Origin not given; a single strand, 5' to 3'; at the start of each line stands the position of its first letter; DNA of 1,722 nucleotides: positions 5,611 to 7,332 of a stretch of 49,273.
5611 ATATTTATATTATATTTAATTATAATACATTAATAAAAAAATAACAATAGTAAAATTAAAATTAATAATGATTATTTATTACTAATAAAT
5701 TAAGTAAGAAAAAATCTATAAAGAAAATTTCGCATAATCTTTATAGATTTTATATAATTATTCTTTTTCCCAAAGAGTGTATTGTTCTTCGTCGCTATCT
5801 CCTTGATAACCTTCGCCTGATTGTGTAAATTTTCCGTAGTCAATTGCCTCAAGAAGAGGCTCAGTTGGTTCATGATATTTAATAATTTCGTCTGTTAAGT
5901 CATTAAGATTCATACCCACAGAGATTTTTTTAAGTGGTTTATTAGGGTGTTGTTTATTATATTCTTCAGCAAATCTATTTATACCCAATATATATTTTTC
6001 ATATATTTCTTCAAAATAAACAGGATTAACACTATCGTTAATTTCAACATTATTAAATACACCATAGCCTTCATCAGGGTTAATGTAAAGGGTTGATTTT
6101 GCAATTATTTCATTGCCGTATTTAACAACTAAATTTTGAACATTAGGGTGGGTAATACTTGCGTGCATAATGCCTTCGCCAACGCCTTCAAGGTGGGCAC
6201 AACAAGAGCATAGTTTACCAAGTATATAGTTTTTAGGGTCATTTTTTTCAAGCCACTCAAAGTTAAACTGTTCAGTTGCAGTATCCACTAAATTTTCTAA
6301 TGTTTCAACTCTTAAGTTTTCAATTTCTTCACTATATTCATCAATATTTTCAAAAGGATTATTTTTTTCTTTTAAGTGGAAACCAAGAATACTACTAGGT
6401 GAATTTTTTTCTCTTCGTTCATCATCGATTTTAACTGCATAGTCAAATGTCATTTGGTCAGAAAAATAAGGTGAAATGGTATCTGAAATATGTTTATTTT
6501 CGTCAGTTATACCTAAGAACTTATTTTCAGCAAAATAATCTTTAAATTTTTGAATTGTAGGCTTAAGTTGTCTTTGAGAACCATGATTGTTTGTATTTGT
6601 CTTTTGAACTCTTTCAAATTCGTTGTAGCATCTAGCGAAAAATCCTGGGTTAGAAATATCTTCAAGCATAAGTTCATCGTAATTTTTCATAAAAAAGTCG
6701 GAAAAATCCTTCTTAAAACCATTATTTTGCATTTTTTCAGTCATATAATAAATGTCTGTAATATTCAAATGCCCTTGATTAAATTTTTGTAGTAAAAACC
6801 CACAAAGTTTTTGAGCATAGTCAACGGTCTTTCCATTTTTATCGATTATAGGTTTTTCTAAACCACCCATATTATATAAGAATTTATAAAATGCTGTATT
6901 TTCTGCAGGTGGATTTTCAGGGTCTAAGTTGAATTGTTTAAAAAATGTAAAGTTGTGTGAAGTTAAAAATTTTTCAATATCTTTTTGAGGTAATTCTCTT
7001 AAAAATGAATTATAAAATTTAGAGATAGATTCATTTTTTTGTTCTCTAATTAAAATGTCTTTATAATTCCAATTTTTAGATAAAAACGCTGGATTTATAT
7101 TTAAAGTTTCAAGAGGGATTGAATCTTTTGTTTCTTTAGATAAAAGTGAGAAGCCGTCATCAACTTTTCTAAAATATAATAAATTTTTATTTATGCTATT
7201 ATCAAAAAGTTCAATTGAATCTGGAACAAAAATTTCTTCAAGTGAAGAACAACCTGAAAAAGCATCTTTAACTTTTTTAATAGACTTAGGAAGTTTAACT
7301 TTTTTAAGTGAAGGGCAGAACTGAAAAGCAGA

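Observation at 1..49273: Eleven co-oriented paralogs of an 'LRR array + unknown conserved C-terminal domain' family occupy about 65% of the window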

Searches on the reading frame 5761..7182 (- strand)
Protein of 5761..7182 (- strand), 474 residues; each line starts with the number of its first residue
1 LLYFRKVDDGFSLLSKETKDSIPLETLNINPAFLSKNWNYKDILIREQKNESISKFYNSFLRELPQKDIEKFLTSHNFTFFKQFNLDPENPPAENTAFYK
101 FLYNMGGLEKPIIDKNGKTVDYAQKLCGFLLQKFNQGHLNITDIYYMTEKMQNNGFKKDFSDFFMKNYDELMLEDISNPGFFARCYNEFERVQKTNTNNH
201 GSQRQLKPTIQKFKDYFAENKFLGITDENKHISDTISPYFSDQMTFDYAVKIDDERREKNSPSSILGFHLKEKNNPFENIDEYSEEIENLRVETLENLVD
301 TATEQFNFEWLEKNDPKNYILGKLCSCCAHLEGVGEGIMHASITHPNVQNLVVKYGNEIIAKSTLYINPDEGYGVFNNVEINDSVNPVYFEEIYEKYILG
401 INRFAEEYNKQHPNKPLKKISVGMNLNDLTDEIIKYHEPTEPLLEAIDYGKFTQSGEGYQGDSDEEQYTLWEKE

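Call 10: search_solved_structures(query=A1, max_evalue=10, show_alignments=2)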
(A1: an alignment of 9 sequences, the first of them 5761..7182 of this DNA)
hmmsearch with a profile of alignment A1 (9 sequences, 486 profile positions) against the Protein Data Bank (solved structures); distinct sequences matched with E-value up to 10: 1.
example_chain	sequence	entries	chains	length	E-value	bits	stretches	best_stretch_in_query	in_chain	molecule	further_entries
9znf_5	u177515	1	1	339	0.26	13.2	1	213-259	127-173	CBS domain-containing protein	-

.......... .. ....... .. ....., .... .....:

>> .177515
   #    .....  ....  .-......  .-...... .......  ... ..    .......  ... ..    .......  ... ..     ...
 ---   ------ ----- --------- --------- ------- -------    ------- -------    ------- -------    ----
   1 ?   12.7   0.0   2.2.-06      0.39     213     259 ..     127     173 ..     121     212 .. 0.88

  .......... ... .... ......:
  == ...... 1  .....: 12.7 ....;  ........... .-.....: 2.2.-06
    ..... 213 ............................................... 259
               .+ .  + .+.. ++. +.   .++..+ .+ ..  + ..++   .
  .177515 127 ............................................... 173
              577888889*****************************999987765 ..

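Call 11: search_protein_families(library=pfam, alignment_id=A1, max_evalue=10)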
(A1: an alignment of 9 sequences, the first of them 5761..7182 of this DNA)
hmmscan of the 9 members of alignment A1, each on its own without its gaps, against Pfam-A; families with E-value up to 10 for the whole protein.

A. member 1, window:5761-7182:- (474 aa): 1 family
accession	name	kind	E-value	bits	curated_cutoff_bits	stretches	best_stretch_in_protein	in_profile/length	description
PF08721.17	Tn7_Tnp_TnsA_C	-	0.42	11.5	23.4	1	32-76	11-55/83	TnsA endonuclease C terminal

B. families by the number of members that match (of 9 scanned): 13 families
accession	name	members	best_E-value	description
PF22016.2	DUF6933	5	0.0023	Domain of unknown function (DUF6933)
PF17083.10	Swm2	2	0.035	Nucleolar protein Swm2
PF00913.24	Trypan_glycop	1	0.0016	Trypanosome variant surface glycoprotein (A-type)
PF05276.19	SH3BP5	1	0.0052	SH3 domain-binding protein 5 (SH3BP5)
PF24244.1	Iec3-like_M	1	0.082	INO80 complex subunit 3-like, middle region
PF18875.5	AF4_int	1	0.1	AF4 interaction motif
PF05388.16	Carbpep_Y_N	1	0.12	Carboxypeptidase Y pro-peptide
PF10353.14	DUF2430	1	0.14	Protein of unknown function (DUF2430)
PF08721.17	Tn7_Tnp_TnsA_C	1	0.42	TnsA endonuclease C terminal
PF02256.22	Fe_hyd_SSU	1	0.42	Iron hydrogenase small subunit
PF14425.11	Imm3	1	0.52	Immunity protein Imm3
PF08696.17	Dna2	1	0.56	DNA replication factor Dna2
PF11929.14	DUF3447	1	0.66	Domain of unknown function (DUF3447)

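Call 13: find_homologous_proteins(query=A1, max_evalue=0.001)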
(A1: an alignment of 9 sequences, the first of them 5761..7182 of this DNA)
Query A1 (9 sequences) (474 aa, profile of the alignment): 178 proteins with E <= 0.001 among 6034 candidates; the best 120 are listed.
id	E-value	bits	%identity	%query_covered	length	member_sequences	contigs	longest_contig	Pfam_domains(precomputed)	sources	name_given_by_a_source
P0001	5.4e-225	766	52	99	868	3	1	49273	PF13306.13,PF13855.13,PF23952.2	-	-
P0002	2.4e-224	764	53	99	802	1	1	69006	PF13306.13,PF13855.13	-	-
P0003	1.4e-222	758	76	100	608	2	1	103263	PF13306.13,PF13855.13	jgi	-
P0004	5.0e-215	733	56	99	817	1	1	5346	PF13306.13,PF13855.13,PF23952.2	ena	-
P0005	4.1e-212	723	49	99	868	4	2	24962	PF13306.13,PF13855.13,PF23952.2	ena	-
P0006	5.8e-208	710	54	90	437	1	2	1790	-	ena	-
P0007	2.3e-204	698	52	100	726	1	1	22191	PF13306.13,PF13855.13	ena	-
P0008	2.5e-204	698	51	99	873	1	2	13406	PF13306.13,PF13855.13,PF28505.1,PF23952.2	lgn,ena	-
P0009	6.3e-204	696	48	91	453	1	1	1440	-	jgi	jgi:hypothetical protein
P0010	6.7e-203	693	53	100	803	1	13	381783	PF13306.13,PF13855.13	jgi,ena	-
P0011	3.9e-202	690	53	100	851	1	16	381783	PF13306.13,PF13855.13,PF23952.2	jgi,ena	-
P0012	1.0e-201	689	49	100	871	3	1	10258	PF13306.13,PF13855.13,PF23952.2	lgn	-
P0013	4.6e-201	687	52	100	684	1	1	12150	PF13306.13,PF13855.13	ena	-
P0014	1.0e-200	686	51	99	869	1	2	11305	PF13306.13,PF13855.13,PF23952.2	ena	-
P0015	1.1e-199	682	51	100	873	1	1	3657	PF13306.13,PF13855.13,PF23952.2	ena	-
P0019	3.5e-194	664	50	99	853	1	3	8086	PF13306.13,PF13855.13,PF23952.2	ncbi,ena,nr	ncbi:MAG: leucine-rich repeat domain-containing protein [Clostridia bacterium]|nr:leucine-rich repea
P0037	3.4e-177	608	49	90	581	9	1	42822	-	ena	-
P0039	1.4e-174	600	48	100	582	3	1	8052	PF13306.13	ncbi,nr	ncbi:MAG: leucine-rich repeat domain-containing protein [Clostridia bacterium]|nr:leucine-rich repea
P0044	1.5e-160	553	43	99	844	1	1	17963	PF13306.13,PF13855.13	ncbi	-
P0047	9.7e-160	551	43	100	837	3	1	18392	PF13306.13,PF13855.13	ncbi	-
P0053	1.7e-152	527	44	92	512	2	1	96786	-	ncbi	-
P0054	1.1e-150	521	41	100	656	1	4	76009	PF13306.13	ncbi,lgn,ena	-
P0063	2.0e-143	497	43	92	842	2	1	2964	PF13306.13,PF13855.13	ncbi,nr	ncbi:MAG: leucine-rich repeat protein, partial [Clostridia bacterium]|nr:leucine-rich repeat protein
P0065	6.0e-142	492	41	99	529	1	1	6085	-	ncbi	-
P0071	4.5e-138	479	55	64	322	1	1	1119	-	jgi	jgi:hypothetical protein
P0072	4.3e-137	476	50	74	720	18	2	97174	PF13306.13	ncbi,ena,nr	ncbi:MAG TPA: leucine-rich repeat domain-containing protein [Candidatus Onthoplasma faecigallinarum]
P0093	7.4e-117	409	43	70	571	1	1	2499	PF02769.28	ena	-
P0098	5.8e-112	393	42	87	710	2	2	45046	PF13306.13,PF13855.13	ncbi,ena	-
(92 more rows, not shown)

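Call 18: find_related_loci(query=A1, collection=genome_contigs, flank=10000)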
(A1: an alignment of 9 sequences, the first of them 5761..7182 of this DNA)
Query A1 (474 aa) in genome_contigs; peptide patterns used: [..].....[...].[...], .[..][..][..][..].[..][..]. (x = any residue, [..] = any of these).
95 stretches matched a pattern; 7 encode a relative of the query (tblastn E <= 1e-3); 5 distinct loci.
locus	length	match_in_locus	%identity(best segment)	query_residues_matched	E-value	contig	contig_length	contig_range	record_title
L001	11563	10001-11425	54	3-472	8e-159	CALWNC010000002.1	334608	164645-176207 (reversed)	MAG: uncultured Clostridia bacterium isolate BRZ_CS__bin43 genome assembly, contig: BRZ_CS__NODE_30_length_334608_cov_12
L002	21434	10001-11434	52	3-474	1e-153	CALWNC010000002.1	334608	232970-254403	MAG: uncultured Clostridia bacterium isolate BRZ_CS__bin43 genome assembly, contig: BRZ_CS__NODE_30_length_334608_cov_12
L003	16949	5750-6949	45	77-474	3e-91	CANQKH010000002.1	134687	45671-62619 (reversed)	MAG: uncultured Clostridia bacterium isolate Lapin-030__bin96 genome assembly, contig: Lapin-030__NODE_130_length_134687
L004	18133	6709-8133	36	25-470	1e-82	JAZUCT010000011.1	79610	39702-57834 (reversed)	MAG: Clostridia bacterium isolate T1900045313_YK20190002.MAGScoT_cleanbin_000055 SGB_6253_k141_6162644, whole genome sho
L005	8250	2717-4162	40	1-474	9e-92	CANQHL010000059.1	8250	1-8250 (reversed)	MAG: uncultured Clostridia bacterium isolate Lapin-030__bin48 genome assembly, contig: Lapin-030__NODE_11203_length_8250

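Call 19: search_protein_representatives(alignment_id=A1)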
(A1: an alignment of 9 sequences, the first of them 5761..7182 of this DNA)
Query: 9 sequences, 486 profile positions. Proteins with E-value up to 0.001 (for the whole library): 917; up to 1e-10: 624; up to 1e-30: 430. The best 150 are listed.
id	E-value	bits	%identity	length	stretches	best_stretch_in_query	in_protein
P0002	7.7e-225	763.7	-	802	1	1-485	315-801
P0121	1.1e-210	717.0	-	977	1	1-479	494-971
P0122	4.8e-210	714.9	-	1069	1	1-474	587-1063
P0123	1.4e-209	713.4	-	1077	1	1-482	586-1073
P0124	6.0e-209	711.3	-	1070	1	1-474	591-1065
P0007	7.4e-205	697.8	-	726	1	1-477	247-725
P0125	4.8e-203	691.8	-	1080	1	1-483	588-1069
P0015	3.5e-200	682.4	-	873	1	1-482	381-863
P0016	3.8e-200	682.2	-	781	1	1-473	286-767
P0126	2.4e-198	676.3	-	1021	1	1-473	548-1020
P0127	1.3e-195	667.3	-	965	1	1-471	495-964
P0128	2.6e-194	663.0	-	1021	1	1-475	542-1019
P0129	3.7e-194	662.5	-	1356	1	1-475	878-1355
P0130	1.5e-193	660.5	-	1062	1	1-483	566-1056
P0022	7.8e-193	658.1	-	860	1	2-472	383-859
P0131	2.8e-192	656.3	-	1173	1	1-477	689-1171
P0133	1.6e-191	653.8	-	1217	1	2-478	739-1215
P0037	1.1e-177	608.2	-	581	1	19-480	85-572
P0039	4.4e-175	599.6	-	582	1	1-484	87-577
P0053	5.4e-153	526.7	-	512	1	1-476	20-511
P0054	3.6e-151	520.7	-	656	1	3-471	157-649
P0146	2.5e-147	508.0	-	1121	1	2-474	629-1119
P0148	1.5e-145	502.2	-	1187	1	1-474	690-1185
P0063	6.4e-144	496.8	-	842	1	32-470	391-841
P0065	1.9e-142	491.9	-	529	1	2-472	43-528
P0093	2.4e-117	409.2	-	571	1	139-472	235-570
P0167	2.5e-108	379.5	-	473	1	49-476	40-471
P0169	1.2e-107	377.2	-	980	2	255-475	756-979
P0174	4.4e-105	368.7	-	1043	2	222-472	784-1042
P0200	1.7e-97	343.7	-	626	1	51-474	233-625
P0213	6.1e-93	328.7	-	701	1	40-473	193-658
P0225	5.6e-89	315.6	-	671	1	22-474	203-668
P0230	4.2e-88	312.7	-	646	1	92-469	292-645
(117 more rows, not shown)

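Call 21: search_protein_families(library=pfam, proteins=[P0213, P0225, P0230, P0200, P0093, P0169, P0174, P0129, P0037, P0167], max_evalue=0.001)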
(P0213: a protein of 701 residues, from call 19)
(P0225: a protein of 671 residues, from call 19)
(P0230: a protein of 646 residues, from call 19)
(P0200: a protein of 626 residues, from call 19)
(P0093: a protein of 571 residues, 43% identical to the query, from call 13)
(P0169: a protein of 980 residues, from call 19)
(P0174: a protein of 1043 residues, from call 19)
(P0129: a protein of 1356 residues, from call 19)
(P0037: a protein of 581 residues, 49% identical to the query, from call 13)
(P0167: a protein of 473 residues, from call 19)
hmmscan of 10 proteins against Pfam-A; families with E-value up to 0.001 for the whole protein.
P0213 (701 aa): 1 family
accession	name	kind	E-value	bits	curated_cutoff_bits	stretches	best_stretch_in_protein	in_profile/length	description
PF13306.12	LRR_5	-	3.6e-10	40.3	27.7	1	34-131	17-115/127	BspA type Leucine rich repeat region (6 copies)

P0225 (671 aa): 2 families
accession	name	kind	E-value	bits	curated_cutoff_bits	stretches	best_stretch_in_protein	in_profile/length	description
PF13306.12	LRR_5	-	1.7e-52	177.1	27.7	2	21-136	14-127/127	BspA type Leucine rich repeat region (6 copies)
PF13855.12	LRR_8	-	4.7e-07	29.9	27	0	121-162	13-55/61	Leucine rich repeat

P0230 (646 aa): 2 families
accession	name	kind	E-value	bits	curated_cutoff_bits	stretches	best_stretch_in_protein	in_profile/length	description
PF13306.12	LRR_5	-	4.6e-41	140.1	27.7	2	24-135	16-126/127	BspA type Leucine rich repeat region (6 copies)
PF13855.12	LRR_8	-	0.00019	21.6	27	0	75-120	13-59/61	Leucine rich repeat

P0200 (626 aa): 2 families
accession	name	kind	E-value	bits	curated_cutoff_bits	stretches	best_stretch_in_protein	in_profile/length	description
PF13306.12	LRR_5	-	2.2e-42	144.4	27.7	2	2-87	17-101/127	BspA type Leucine rich repeat region (6 copies)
PF13855.12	LRR_8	-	3e-08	33.7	27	0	4-49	10-56/61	Leucine rich repeat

P0093 (571 aa): 1 family
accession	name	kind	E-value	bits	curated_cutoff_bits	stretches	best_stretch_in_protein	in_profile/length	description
PF02769.27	AIRS_C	-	1.6e-22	80.8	23.1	1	99-233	1-136/156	AIR synthase related protein, C-terminal domain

P0169 (980 aa): 2 families
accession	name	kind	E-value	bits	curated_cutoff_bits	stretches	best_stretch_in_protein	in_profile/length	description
PF13306.12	LRR_5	-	1.1e-82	274.7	27.7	4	279-393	3-112/127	BspA type Leucine rich repeat region (6 copies)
PF13855.12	LRR_8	-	1.1e-18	67.2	27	1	243-294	3-55/61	Leucine rich repeat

P0174 (1043 aa): 2 families
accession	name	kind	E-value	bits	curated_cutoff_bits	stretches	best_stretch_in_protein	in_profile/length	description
PF13306.12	LRR_5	-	3.3e-208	680.4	27.7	8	32-159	2-127/127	BspA type Leucine rich repeat region (6 copies)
PF13855.12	LRR_8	-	6.4e-26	90.3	27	0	257-296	13-53/61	Leucine rich repeat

P0129 (1356 aa): 3 families
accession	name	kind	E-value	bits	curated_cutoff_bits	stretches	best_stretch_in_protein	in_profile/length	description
PF13306.12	LRR_5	-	1.7e-185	606.9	27.7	6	546-674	1-126/127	BspA type Leucine rich repeat region (6 copies)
PF13855.12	LRR_8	-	1.5e-35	121.1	27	0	337-377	12-53/61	Leucine rich repeat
PF23952.1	LRR_EndoS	-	1.2e-08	35.6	27.9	0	669-751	36-116/116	Endo-beta-N-acetylglucosaminidase EndoS LRR domain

P0037 (581 aa): 0 families

P0167 (473 aa): 0 families

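Call 25: predict_structure(alignment_id=A2)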
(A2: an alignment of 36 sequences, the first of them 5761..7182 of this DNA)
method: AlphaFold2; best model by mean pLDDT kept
length: 474 residues; sequences in the alignment: 36
mean_pLDDT: 88.3   pTM: 0.62
mean pLDDT of the five models: 88.3, 88.2, 88.2, 87.8, 87.0
residues with pLDDT >= 90: 332; 70-90: 101; 50-70: 10; < 50: 31
segments of 3 or more residues with pLDDT < 50: 200-203, 278-291, 293-303
pLDDT, mean of each block of 10 residues (from residue 1): 90 92 92 93 94 94 94 95 86 92 97 89 97 94 92 94 96 90 93 67 69 84 86 87 90 96 93 57 45 45 72 95 78 91 98 89 97 97 88 95 97 97 95 97 95 91 95 91
secondary structure, 60 per line:
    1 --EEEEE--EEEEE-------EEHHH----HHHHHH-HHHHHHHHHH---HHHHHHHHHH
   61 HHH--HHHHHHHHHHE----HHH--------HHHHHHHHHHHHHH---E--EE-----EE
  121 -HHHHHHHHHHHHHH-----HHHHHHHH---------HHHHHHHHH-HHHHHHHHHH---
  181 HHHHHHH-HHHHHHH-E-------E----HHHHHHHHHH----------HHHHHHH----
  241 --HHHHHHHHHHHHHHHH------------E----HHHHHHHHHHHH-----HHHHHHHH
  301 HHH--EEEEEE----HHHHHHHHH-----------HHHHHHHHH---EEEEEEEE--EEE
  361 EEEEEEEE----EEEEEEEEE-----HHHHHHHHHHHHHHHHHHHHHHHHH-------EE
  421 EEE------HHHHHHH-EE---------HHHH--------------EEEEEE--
elements in order: E3-7 E10-14 H31-36 H38-47 H51-63 H66-75 H92-105 H122-135 H141-148 H158-166 H168-177 H181-187 H189-195 H210-219 H230-236 H243-258 H276-287 H293-303 E306-311 H316-324 H336-344 E348-355 E358-368 E373-381 H387-411 E419-423 H430-436 H449-452 E467-472
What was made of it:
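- On GNAT superfamily: The AF2 model has that element order at residues 306-474 (call 25).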

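Call 27: fold_search(model_id=the predicted structure, library=pdb)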
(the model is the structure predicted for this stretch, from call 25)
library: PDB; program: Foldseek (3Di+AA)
matches with E <= 10: 674; with E <= 0.001: 0
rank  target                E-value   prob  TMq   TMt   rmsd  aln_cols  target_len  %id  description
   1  4ua3_A                1.5e-03  1.00  0.20  0.42   9.3       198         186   13  Crystal structure of selenomethionine labeled SpNatD (released 2015-01-28)
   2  1z9u_A                2.3e-03  1.00  0.22  0.51   6.5       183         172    8  Structural Genomics, The crystal structure of the acetyl transferase, modifies N-terminal serine of 50S ribosomal subu (released 2005-07-05)
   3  1tiq_B                2.9e-03  0.99  0.19  0.45   7.2       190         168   10  Crystal Structure of an Acetyltransferase (PaiA) in complex with CoA and DTT from Bacillus subtilis, Northeast Structu (released 2004-07-13)
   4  6vfm_A                3.4e-03  1.00  0.21  0.52   6.6       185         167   13  Crystal structure of SpeG allosteric polyamine acetyltransferase from Bacillus thuringiensis (released 2020-02-19)
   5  1s7k                  3.7e-03  1.00  0.22  0.54   6.8       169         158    8  RimL- Ribosomal L7/L12 alpha-N-protein acetyltransferase crystal form 2 (apo) (released 2005-03-15)
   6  1z9u_B                4.4e-03  1.00  0.22  0.49   6.9       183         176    9  Structural Genomics, The crystal structure of the acetyl transferase, modifies N-terminal serine of 50S ribosomal subu (released 2005-07-05)
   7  5trm_C                4.6e-03  1.00  0.23  0.56   7.5       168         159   11  Crystal structure of human GCN5 histone acetyltransferase domain (released 2017-12-06)
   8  4nsq_A                4.6e-03  0.99  0.16  0.40   7.9       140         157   10  Crystal structure of PCAF (released 2014-03-05)
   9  5isv_B                5.1e-03  1.00  0.22  0.56   6.3       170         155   10  Crystal structure of the ribosomal-protein-S18-alanine N-acetyltransferase from Escherichia coli (released 2016-04-13)
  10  1cm0_B                5.4e-03  1.00  0.18  0.43   7.0       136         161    8  CRYSTAL STRUCTURE OF THE PCAF/COENZYME-A COMPLEX (released 1999-07-06)
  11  1s7n_B                5.7e-03  1.00  0.22  0.48   7.0       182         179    8  Ribosomal L7/L12 alpha-N-protein acetyltransferase in complex with Coenzyme A (CoA free sulfhydryl) (released 2005-03-15)
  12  3lod                  5.7e-03  0.99  0.17  0.45   6.5       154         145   12  The crystal structure of the putative acyl-CoA N-acyltransferase from Klebsiella pneumoniae subsp.pneumoniae MGH 78578 (released 2010-03-16)
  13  5ix3                  6.4e-03  0.99  0.21  0.50   6.6       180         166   12  Crystal structure of N-acetyltransferase from Staphylococcus aureus. (released 2017-04-05)
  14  1cm0_A                6.7e-03  1.00  0.18  0.43   6.7       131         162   11  CRYSTAL STRUCTURE OF THE PCAF/COENZYME-A COMPLEX (released 1999-07-06)
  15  3ld2_C                7.1e-03  0.99  0.17  0.43   7.1       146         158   12  The Crystal Structure of smu.2055 from Streptococcus mutans UA159 (released 2011-01-12)
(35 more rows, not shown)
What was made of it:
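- On GNAT superfamily: All 50 best Foldseek PDB hits are GNATs, with probability 0.97-1.0 (call 27).
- Probability is 0.97-1.0, E 1.5e-3 to 1.3e-2, target TM-score 0.12-0.60 (mostly 0.4-0.6) (call 27).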

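Call 40: fold_search(model_id=the predicted structure, library=viral)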
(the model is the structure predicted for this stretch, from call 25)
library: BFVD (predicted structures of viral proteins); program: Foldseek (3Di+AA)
matches with E <= 10: 481; with E <= 0.001: 2
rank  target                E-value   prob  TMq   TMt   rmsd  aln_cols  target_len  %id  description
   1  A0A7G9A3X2            6.8e-12  1.00  0.37  0.28  18.1       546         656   13  Uncharacterized protein [Bacteriophage sp.]
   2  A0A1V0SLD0            9.2e-04  1.00  0.21  0.53   6.5       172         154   16  Acetyltransferase GNAT family protein [Klosneuvirus KNV1]
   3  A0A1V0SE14            2.1e-03  1.00  0.21  0.55   6.3       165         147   12  Acetyltransferase GNAT family protein [Indivirus ILV1]
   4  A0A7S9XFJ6            3.1e-03  0.99  0.20  0.43  11.2       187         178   10  Uncharacterized protein [Virus NIOZ-UU157]
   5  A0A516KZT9            4.3e-03  1.00  0.20  0.46   5.4       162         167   13  (no name in the UniProt tables at hand)
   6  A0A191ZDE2            4.8e-03  0.98  0.14  0.35   7.1       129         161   14  (no name in the UniProt tables at hand)
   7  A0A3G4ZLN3            5.3e-03  0.99  0.19  0.43  16.4       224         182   13  N-acyltransferase [Terrestrivirus sp.]
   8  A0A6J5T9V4            6.2e-03  0.99  0.23  0.45   6.7       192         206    7  Uncharacterized protein [uncultured Caudovirales phage]
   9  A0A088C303            7.3e-03  0.41  0.15  0.18  18.0       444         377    9  (no name in the UniProt tables at hand)
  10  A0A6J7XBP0            8.1e-03  1.00  0.22  0.64   4.0       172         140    9  GNAT domain containing protein [uncultured Caudovirales phage]
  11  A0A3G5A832            1.1e-02  1.00  0.23  0.14   4.9       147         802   12  Class II histone deacetylase [Hyperionvirus sp.]
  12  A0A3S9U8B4            1.1e-02  0.98  0.16  0.46   6.2       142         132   12  Putative acetyltransferase [Alteromonas phage ZP6]
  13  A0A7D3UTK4            1.1e-02  0.99  0.22  0.48  11.1       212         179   14  Acetyltransferase GNAT [Fadolivirus FV1/VV64]
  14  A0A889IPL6            1.3e-02  0.98  0.18  0.43   6.4       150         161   10  (no name in the UniProt tables at hand)
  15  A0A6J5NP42            1.5e-02  0.99  0.16  0.38   5.2       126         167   13  N-acetyltransferase domain-containing protein [uncultured Caudovirales phage]
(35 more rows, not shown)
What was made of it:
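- Closest known: GNAT. Same: The predicted topology matches, and Foldseek hits are exclusively GNATs (calls 25, 27, 40).
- The viral library also returns GNATs (call 40).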

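Call 41: search_protein_families(library=phrogs, alignment_id=A1, max_evalue=1)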
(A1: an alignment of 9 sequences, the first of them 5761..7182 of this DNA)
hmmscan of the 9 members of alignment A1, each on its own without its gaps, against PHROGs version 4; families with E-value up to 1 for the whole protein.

A. member 1, window:5761-7182:- (474 aa): 2 families
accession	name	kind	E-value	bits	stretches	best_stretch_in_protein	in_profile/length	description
phrog_9176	-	unknown function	0.18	13.1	0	286-321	42-77/139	-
phrog_12563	-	unknown function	0.3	12.6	0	446-472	25-52/70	-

B. families by the number of members that match (of 9 scanned): 9 families
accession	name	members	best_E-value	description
phrog_17440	-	1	0.048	-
phrog_9176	-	1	0.18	-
phrog_28783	-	1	0.21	-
phrog_5857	-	1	0.26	baseplate wedge subunit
phrog_12563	-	1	0.3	-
phrog_26665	-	1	0.49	-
phrog_385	-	1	0.56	transcriptional regulator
phrog_37021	-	1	0.66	-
phrog_2410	-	1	0.8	-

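Call 43: find_related_loci(query=A1, collection=viral_contigs, flank=10000)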
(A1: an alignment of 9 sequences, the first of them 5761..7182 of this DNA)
Query A1 (474 aa) in viral_contigs; peptide patterns used: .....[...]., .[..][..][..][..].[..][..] (x = any residue, [..] = any of these).
207 stretches matched a pattern, but none encodes a relative of the query by tblastn (E <= 1e-3).

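Call 44: search_dna_similar(query=window:5761-7182:-, collection=phages, mode=protein, max_evalue=1)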
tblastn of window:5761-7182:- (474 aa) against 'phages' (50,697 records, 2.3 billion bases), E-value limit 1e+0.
No match.
